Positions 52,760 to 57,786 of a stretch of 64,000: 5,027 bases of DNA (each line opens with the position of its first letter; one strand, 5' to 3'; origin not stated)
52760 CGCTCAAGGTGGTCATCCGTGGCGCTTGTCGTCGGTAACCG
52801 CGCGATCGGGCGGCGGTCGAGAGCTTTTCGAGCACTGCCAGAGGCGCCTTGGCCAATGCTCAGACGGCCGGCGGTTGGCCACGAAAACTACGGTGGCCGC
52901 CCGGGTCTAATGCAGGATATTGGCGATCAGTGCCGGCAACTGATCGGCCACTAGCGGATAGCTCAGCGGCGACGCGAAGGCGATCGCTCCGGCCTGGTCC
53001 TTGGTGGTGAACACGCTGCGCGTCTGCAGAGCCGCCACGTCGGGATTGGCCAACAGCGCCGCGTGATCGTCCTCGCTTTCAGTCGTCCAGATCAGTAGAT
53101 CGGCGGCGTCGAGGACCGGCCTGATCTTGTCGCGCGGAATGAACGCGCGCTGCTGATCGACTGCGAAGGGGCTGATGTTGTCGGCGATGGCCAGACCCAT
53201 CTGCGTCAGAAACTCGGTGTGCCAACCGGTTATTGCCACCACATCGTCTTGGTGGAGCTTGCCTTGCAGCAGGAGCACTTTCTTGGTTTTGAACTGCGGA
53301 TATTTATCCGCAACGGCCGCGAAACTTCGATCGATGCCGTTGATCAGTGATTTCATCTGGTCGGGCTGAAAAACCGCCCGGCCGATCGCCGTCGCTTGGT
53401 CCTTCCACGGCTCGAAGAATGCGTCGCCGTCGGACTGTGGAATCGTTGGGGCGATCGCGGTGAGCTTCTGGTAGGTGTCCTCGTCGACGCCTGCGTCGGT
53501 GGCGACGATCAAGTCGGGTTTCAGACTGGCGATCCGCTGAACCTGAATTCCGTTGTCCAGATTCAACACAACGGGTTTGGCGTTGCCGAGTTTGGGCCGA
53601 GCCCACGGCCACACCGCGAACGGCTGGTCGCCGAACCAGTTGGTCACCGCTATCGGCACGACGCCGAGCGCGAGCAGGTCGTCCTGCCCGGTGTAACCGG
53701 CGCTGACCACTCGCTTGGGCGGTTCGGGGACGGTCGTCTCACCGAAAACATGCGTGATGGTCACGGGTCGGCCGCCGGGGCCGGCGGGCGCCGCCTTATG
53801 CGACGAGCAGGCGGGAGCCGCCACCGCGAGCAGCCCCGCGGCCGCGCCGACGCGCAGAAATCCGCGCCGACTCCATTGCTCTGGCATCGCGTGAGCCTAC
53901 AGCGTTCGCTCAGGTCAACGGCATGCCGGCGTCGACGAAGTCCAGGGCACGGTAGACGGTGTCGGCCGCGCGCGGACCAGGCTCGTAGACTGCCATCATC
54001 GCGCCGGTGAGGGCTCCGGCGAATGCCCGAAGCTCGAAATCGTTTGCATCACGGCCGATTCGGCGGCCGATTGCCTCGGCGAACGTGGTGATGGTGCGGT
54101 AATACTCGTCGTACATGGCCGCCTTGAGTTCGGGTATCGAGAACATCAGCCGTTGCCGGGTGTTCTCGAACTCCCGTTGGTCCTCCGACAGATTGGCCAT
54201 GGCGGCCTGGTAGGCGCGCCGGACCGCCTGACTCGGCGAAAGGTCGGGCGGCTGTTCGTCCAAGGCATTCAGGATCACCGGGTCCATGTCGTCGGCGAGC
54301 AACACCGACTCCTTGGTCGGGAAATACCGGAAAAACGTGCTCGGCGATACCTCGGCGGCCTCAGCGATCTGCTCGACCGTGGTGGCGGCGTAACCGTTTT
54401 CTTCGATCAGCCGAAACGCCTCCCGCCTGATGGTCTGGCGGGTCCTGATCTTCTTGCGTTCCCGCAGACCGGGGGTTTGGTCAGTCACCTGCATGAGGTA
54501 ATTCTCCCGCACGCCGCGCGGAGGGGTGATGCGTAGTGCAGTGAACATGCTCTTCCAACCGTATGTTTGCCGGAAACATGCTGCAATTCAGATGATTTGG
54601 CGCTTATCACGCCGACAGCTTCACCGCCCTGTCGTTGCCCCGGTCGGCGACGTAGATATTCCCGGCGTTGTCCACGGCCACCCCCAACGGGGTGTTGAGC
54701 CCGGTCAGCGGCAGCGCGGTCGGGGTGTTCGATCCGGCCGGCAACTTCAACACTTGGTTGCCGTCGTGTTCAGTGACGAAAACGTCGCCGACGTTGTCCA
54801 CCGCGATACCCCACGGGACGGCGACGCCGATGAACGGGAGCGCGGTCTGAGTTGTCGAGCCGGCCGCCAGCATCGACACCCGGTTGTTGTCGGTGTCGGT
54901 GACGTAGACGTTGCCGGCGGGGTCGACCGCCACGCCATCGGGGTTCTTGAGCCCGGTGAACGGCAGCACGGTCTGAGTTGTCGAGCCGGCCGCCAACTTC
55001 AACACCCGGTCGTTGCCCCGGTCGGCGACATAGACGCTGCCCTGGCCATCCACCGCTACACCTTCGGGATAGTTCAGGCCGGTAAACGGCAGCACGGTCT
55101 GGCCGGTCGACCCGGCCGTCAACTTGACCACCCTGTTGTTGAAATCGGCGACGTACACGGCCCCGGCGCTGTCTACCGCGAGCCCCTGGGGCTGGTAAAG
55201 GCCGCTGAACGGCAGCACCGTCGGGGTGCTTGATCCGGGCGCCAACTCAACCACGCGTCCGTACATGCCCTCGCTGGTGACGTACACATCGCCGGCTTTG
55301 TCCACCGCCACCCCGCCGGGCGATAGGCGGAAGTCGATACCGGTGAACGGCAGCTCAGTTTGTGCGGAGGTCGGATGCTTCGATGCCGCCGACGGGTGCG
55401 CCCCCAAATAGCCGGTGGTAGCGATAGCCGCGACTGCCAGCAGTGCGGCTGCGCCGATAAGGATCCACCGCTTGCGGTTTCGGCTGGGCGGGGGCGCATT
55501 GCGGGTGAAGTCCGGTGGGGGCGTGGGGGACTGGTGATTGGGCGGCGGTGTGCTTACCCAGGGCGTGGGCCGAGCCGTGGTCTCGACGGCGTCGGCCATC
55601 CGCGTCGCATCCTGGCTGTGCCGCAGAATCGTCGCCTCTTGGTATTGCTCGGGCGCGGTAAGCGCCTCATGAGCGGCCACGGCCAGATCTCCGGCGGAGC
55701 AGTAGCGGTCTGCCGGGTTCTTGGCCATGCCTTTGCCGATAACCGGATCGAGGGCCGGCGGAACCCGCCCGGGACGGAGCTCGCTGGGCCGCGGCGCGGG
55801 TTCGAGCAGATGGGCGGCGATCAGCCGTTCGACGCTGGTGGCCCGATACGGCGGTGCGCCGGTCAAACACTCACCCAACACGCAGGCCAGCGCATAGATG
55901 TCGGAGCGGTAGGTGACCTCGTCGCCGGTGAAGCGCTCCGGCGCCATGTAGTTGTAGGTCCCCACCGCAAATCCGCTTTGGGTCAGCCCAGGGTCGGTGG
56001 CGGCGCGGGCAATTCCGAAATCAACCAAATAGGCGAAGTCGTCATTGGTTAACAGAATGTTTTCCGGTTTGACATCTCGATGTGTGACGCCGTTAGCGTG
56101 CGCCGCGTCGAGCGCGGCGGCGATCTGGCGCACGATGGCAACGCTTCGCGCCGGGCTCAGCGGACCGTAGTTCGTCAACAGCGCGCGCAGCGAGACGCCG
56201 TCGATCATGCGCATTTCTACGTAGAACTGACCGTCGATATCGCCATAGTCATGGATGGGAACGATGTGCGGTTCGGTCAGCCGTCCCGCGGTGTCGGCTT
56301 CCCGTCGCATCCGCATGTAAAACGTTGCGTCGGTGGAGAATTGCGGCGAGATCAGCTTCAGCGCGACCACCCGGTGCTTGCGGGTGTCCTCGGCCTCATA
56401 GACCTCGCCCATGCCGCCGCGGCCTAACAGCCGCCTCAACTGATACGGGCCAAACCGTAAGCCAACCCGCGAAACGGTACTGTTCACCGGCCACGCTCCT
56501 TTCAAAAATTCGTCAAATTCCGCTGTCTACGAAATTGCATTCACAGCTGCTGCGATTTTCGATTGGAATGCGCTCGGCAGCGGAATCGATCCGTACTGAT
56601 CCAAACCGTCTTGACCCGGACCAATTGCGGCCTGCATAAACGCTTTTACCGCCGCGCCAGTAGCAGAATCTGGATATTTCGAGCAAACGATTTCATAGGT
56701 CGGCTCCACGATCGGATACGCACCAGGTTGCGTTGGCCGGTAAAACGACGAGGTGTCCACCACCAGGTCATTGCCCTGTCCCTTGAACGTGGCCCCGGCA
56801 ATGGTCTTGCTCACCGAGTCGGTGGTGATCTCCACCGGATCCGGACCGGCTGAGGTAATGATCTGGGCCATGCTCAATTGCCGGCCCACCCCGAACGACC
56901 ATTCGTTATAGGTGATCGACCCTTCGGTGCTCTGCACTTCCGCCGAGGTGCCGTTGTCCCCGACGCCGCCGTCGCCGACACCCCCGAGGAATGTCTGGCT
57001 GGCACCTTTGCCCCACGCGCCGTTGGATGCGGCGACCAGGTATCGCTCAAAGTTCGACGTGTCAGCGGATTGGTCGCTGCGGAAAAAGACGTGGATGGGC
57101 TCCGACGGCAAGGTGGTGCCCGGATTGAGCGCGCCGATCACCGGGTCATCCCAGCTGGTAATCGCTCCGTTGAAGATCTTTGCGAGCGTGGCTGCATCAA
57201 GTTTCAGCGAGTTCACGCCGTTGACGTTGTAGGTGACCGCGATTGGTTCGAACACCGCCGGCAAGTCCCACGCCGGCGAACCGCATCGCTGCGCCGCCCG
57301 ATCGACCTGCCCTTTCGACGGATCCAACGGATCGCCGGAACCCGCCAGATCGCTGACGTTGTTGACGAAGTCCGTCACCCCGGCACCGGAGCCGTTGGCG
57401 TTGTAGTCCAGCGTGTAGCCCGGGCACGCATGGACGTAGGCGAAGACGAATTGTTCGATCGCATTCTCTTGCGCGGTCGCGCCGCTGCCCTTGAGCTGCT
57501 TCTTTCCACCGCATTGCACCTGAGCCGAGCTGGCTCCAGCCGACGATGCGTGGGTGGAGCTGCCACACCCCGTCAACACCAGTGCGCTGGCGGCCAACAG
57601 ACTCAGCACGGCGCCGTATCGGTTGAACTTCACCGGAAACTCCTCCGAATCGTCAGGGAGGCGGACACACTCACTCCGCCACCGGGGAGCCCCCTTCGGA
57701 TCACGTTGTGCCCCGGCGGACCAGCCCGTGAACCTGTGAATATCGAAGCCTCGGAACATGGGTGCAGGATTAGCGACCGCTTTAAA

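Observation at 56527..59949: Both PstS paralogues show parallel rewiring of the phosphate pocket: possible repurposed ABC importer and kinase sensor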

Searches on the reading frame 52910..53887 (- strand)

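Call 48: search_protein_families(library=pfam, proteins=[window:52910-53887:-], max_evalue=0.00001)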
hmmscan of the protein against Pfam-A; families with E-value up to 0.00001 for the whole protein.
window:52910-53887:- (326 aa): 1 family
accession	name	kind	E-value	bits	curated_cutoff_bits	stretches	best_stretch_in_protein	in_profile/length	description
PF01497.23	Peripla_BP_2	-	1e-31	110.6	27.5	1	60-298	1-234/235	Periplasmic binding protein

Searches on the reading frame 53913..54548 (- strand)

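Call 48: search_protein_families(library=pfam, proteins=[window:53913-54548:-], max_evalue=0.00001)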
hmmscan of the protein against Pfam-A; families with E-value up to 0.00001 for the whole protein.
window:53913-54548:- (212 aa): 2 families
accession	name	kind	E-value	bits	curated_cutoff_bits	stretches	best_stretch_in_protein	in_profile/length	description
PF17754.6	TetR_C_14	-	2.8e-18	66.3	22.7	1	104-190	2-87/112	MftR C-terminal domain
PF00440.29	TetR_N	-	1.8e-15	56.9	24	1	41-85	2-46/47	Bacterial regulatory proteins, tetR family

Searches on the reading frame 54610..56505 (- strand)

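Call 47: search_protein_families(library=ncbifam, proteins=[window:54610-56505:-], max_evalue=0.00001)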
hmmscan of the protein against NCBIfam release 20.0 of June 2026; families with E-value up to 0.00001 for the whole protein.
window:54610-56505:- (632 aa): 15 families
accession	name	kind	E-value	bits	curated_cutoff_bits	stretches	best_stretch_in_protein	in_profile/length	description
NF052427.1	StpK7MSMEG_1200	equivalog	1.4e-114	383.8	900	1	17-304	5-290/601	serine/threonine protein kinase StpK7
NF033483.0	PknB_PASTA_kin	equivalog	3.1e-91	307.1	450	1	21-366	9-354/563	Stk1 family PASTA domain-containing Ser/Thr kinase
NF009651.0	PRK13184.1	equivalog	2.7e-44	151.4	839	1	19-297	2-306/932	serine/threonine-protein kinase PknD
NF047741.1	antiphage_MADS6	equivalog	3.9e-41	141.3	460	2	114-292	294-471/612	methylation-associated defense system protein kinase MAD6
TIGR03903.1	TOMM_kin_cyc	equivalog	1.7e-37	128.9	705.75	1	46-276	5-242/1267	TOMM system kinase/cyclase fusion protein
NF038150.1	lanthi_synth_IV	equivalog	3.4e-28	98.4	650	1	19-312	189-489/851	class IV lanthionine synthetase LanL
NF053615.1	SerThrKinAfsKStmc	equivalog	6.1e-28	97.9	1300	1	17-406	11-391/809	protein serine/threonine kinase AfsK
NF033206.1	ScyE_fam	subfamily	2.7e-20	73.2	80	1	384-498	197-322/333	ScyD/ScyE family protein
NF038151.1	lanthi_synth_III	equivalog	6.7e-20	71.1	575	1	19-235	220-442/833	class III lanthionine synthetase LanKC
NF035926.1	scyF_NHL_VPEP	equivalog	1.4e-14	54.1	350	1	436-546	151-273/376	scytonemin biosynthesis PEP-CTERM protein ScyF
NF033442.0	BREX_PglW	equivalog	3.2e-14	51.6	990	1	21-219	514-709/1391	BREX system serine/threonine kinase PglW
NF043056.1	T4SS_LegK1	equivalog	1.9e-08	33.4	550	1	136-212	206-282/516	Dot/Icm T4SS effector kinase LegK1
TIGR03724.2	arch_bud32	equivalog_domain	3.7e-08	33.1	125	1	87-169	60-134/193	KEOPS complex kinase/ATPase Bud32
NF058632.1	SerThrKinPrkT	equivalog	7e-08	31.8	280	1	21-155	23-153/322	serine/threonine protein kinase PrkT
NF007174.0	PRK09605.1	equivalog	6.9e-06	24.8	447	1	65-168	382-475/535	bifunctional N(6)-L-threonylcarbamoyladenine synthase/serine/threonine protein kinase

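Call 48: search_protein_families(library=pfam, proteins=[window:54610-56505:-], max_evalue=0.00001)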
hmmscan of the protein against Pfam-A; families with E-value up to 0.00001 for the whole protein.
window:54610-56505:- (632 aa): 10 families
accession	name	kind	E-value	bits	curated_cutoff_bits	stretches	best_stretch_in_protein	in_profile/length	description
PF00069.31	Pkinase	-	5e-42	144.5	31.7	1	21-231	1-208/263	Protein kinase domain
PF01436.27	NHL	-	5.4e-34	115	20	2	520-543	2-25/28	NHL repeat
PF07714.23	PK_Tyr_Ser-Thr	-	4.9e-26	92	23.1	1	22-267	2-248/258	Protein tyrosine and serine/threonine kinase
PF06739.17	SBBP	-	1.2e-16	60.8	20.5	0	521-536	14-29/38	Beta-propeller repeat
PF20067.5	SSL_N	-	1.8e-10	41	18.9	0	472-495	15-38/46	Strictosidine synthase-like, N-terminal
PF25021.1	TEN_NHL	-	4e-10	39.6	27.1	0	477-500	141-164/357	Teneurin NHL domain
PF24684.1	Vgb_lyase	-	4.2e-10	39.3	50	1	430-622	91-283/290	Virginiamycin B lyase family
PF08450.18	SGL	-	2.5e-07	31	26.3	0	516-547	179-211/246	SMP-30/Gluconolactonase/LRE-like region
PF01636.29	APH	-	6.5e-06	26.5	23.2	0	128-167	158-198/239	Phosphotransferase enzyme family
PF06977.17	SdiA-regulated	-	7.6e-06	25.7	21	0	519-536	222-239/249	SdiA-regulated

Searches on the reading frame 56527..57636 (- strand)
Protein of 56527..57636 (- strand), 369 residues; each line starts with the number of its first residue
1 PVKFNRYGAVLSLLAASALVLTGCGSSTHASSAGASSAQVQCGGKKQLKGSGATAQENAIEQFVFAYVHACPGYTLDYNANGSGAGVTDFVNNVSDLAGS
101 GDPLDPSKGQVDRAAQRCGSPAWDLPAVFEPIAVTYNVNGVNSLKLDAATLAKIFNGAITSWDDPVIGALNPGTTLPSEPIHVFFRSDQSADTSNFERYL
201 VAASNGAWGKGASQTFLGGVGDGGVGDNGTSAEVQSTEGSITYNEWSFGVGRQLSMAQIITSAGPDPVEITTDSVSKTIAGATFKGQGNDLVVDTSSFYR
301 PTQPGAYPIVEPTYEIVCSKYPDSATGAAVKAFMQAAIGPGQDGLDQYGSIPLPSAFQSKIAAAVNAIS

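Call 5: search_solved_structures(query=window:56527-57636:-, show_alignments=3)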
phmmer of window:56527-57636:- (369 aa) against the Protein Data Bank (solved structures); distinct sequences matched with E-value up to 0.001: 23.
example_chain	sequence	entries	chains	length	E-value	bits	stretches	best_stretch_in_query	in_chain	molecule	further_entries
4lvq_A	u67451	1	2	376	2.1e-142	478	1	3-368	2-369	Phosphate-binding protein PstS 3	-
8ods_A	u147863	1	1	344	1e-24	90.9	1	30-362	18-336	Phosphate-binding protein PstS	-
1ixg_A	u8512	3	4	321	1.2e-23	87.3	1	48-359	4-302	PHOSPHATE-BINDING PROTEIN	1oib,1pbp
1pc3_A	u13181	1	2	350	2.1e-23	86.5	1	41-359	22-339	Phosphate-binding protein 1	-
7dm1_B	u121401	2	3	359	2.4e-23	86.3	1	40-359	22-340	Phosphate-binding protein PstS 1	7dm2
2z22_X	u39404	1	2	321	3.6e-23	85.7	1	47-360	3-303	Periplasmic phosphate-binding protein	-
9k3s_E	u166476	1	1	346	8.3e-23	84.6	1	43-358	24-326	Phosphate-binding protein PstS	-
1ixi_A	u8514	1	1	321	8.3e-23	84.5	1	48-359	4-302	PHOSPHATE-BINDING PROTEIN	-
1ixh_A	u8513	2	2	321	1.1e-22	84.1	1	48-359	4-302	PHOSPHATE-BINDING PROTEIN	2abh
5wnn_A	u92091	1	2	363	1.4e-22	83.8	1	31-361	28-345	Phosphate-binding protein PstS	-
1a54_A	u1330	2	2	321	1.4e-22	83.8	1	48-359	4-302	Phosphate-binding protein PstS | PHOSPHATE-BINDING PROTEIN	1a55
1a40_A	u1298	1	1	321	3.5e-22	82.5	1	48-359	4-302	PHOSPHATE-BINDING PERIPLASMIC PROTEIN PRECURSOR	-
35yt_A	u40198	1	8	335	4.7e-22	82.1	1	48-363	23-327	Phosphate-binding protein PstS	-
1quk_A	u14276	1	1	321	5.4e-22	81.9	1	48-359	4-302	PHOSPHATE-BINDING PROTEIN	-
9k3x_E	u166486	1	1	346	7.3e-22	81.5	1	43-358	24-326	Phosphate-binding protein PstS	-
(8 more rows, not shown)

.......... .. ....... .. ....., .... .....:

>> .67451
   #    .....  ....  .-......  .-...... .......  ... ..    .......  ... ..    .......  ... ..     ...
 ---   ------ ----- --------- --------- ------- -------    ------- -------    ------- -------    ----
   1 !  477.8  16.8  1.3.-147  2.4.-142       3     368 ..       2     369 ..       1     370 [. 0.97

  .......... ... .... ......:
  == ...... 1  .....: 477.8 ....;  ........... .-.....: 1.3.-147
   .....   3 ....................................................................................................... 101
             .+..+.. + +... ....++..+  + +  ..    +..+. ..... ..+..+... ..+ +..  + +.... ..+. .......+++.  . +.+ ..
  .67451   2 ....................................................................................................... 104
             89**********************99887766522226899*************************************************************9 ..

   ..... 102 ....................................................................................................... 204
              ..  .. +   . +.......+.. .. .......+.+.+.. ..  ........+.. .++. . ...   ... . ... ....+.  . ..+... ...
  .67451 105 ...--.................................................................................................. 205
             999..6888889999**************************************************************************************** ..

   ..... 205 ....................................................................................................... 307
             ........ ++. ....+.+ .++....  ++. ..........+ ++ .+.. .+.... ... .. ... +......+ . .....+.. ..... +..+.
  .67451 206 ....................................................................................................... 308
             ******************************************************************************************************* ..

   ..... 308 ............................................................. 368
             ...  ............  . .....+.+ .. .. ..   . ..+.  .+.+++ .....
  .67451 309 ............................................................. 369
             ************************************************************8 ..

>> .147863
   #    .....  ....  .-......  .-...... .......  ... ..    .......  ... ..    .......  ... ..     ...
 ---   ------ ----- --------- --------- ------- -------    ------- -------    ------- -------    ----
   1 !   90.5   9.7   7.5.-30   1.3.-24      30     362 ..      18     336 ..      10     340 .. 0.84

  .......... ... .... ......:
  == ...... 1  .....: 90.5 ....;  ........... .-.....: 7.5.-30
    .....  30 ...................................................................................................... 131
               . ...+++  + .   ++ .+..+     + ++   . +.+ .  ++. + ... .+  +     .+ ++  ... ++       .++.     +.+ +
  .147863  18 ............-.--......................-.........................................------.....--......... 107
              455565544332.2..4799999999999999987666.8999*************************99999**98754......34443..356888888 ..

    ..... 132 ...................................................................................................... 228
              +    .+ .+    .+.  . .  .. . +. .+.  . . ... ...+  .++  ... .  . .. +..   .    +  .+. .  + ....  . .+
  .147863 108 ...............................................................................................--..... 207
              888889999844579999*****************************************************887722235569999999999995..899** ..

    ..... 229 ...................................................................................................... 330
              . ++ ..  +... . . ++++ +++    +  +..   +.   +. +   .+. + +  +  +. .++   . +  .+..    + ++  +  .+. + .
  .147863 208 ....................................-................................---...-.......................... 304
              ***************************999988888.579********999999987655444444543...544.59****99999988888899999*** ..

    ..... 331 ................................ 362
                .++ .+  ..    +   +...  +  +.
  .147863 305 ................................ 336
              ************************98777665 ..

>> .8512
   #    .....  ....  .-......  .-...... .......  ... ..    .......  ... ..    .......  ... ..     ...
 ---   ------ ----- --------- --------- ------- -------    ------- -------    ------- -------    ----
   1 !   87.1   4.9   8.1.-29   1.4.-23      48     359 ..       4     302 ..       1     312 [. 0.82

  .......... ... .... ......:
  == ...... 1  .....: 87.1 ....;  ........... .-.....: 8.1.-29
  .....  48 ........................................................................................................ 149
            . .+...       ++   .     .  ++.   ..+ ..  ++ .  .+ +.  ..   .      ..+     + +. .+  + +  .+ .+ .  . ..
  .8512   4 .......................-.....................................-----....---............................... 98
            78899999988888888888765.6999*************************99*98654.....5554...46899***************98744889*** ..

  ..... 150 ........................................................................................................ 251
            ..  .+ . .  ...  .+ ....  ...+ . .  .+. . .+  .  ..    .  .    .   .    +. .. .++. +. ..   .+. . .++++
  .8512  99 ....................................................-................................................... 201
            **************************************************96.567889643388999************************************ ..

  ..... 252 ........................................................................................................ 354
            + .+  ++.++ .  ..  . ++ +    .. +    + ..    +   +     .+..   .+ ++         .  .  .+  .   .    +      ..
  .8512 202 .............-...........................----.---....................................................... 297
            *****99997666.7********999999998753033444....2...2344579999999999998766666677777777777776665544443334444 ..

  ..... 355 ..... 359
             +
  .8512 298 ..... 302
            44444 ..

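Call 10: find_homologous_proteins(query=window:56527-57630:-, max_evalue=1e-30)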
Query window:56527-57630:- (367 aa): 4341 proteins with E <= 1e-30 among 8000 candidates; the best 120 are listed.
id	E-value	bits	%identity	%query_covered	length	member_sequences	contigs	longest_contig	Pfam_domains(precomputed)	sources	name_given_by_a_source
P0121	2.5e-217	739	91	100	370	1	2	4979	PF01547.31,PF12849.13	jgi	jgi:phosphate transport system substrate-binding protein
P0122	2.7e-216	736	90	100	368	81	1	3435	PF01547.31,PF12849.13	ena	-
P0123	1.0e-214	731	90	100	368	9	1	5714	PF01547.31,PF12849.13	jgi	jgi:phosphate transport system substrate-binding protein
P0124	3.0e-214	729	89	100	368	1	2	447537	PF01547.31,PF12849.13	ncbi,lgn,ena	-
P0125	5.3e-213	725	89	100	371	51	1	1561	PF01547.31,PF12849.13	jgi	jgi:phosphate transport system substrate-binding protein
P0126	6.7e-213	725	89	100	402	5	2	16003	PF01547.31,PF12849.13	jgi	jgi:phosphate transport system substrate-binding protein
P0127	2.2e-212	723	88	100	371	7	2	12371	PF01547.31,PF12849.13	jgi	jgi:phosphate transport system substrate-binding protein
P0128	5.1e-212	722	88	100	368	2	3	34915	PF01547.31,PF12849.13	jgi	jgi:phosphate transport system substrate-binding protein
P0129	2.7e-209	713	89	94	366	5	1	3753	PF01547.31,PF12849.13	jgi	-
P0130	3.7e-209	712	87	100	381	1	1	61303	PF01547.31,PF12849.13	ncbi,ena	-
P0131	5.4e-209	712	87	100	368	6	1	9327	PF01547.31,PF12849.13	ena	-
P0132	5.1e-208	709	87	100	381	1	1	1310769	PF01547.31,PF12849.13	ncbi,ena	-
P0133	1.1e-207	708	88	100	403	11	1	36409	PF01547.31,PF12849.13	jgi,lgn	-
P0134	7.4e-207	705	87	95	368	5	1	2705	PF01547.31,PF12849.13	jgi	jgi:phosphate transport system substrate-binding protein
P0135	7.7e-207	705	87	100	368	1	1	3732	PF01547.31,PF12849.13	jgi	jgi:phosphate transport system substrate-binding protein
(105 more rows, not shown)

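Call 47: search_protein_families(library=ncbifam, proteins=[window:56530-57633:-], max_evalue=0.00001)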
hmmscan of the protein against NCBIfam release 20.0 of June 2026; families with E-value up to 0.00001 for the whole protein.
window:56530-57633:- (368 aa): 3 families
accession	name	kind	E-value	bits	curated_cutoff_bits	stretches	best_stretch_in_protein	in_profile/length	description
TIGR00975.1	3a0107s03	equivalog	1.7e-89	300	205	1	47-367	1-314/315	phosphate ABC transporter substrate-binding protein PstS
NF008171.0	PRK10918.1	equivalog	2.2e-29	102.5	339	1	37-364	19-333/346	phosphate ABC transporter substrate-binding protein PstS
TIGR02136.1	ptsS_2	subfamily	8.4e-14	51.4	206.6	1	12-267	8-237/295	phosphate ABC transporter substrate-binding protein PstS family protein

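Call 48: search_protein_families(library=pfam, proteins=[window:56530-57633:-], max_evalue=0.00001)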
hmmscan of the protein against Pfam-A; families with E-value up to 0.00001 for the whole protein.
window:56530-57633:- (368 aa): 1 family
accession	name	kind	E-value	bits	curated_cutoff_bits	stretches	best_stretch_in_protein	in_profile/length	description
PF12849.12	PBP_like_2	-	6.6e-42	144.5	27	1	44-334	9-261/267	PBP superfamily domain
